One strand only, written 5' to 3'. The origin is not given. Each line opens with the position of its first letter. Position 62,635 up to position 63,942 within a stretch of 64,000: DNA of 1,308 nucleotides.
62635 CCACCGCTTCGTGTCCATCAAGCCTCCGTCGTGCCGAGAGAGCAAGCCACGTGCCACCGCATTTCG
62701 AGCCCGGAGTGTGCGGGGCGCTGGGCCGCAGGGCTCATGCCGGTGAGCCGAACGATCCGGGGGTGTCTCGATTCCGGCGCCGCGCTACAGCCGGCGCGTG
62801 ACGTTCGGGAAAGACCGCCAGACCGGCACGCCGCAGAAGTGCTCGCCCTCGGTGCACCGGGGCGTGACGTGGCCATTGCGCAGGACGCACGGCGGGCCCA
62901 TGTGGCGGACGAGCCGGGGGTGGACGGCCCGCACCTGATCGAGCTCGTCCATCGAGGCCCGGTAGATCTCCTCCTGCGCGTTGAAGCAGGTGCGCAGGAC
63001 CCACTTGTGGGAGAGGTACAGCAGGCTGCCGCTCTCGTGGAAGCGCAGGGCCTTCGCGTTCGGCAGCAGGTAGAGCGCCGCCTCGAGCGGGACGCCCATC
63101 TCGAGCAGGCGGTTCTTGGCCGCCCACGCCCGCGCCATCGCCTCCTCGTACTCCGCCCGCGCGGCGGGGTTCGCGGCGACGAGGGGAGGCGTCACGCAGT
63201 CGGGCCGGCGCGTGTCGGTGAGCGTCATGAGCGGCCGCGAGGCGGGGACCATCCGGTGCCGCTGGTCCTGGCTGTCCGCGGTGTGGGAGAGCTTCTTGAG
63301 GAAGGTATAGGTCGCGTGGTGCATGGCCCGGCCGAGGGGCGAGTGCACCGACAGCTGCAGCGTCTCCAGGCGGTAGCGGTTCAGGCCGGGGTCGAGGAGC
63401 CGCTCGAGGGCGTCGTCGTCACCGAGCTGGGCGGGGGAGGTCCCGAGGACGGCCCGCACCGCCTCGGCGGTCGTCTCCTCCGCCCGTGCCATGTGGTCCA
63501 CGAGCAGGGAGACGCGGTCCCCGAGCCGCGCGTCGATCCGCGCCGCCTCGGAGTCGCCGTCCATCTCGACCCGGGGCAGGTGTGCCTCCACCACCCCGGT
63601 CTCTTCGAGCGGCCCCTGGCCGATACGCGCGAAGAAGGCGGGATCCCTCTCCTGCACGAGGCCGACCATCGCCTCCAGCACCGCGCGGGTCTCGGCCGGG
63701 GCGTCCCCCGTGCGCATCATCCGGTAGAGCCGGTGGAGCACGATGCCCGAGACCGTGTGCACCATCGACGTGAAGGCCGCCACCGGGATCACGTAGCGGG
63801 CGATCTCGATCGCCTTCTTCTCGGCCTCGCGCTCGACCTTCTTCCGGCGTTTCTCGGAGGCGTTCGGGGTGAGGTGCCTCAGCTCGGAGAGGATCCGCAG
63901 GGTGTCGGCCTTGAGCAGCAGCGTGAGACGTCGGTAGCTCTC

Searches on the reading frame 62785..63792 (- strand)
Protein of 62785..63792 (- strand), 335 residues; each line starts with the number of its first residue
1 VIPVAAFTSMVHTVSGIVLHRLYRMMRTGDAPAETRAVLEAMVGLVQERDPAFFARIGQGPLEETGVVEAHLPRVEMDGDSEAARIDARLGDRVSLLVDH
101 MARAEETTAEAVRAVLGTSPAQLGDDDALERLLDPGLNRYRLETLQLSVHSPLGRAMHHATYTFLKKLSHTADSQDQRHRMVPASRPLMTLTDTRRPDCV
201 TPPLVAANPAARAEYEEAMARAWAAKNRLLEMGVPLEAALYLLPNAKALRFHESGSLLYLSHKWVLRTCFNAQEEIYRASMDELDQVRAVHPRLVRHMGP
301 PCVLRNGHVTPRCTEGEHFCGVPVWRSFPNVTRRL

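Call 96: search_protein_families(library=pfam, proteins=[window:62785-63792:-], max_evalue=0.00001)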
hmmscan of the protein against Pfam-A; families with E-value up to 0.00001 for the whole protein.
window:62785-63792:- (335 aa): 1 family
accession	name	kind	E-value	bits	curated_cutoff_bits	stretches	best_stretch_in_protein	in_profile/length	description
PF02511.20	Thy1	-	1.9e-27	96.7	24.8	1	97-292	2-190/191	Thymidylate synthase complementing protein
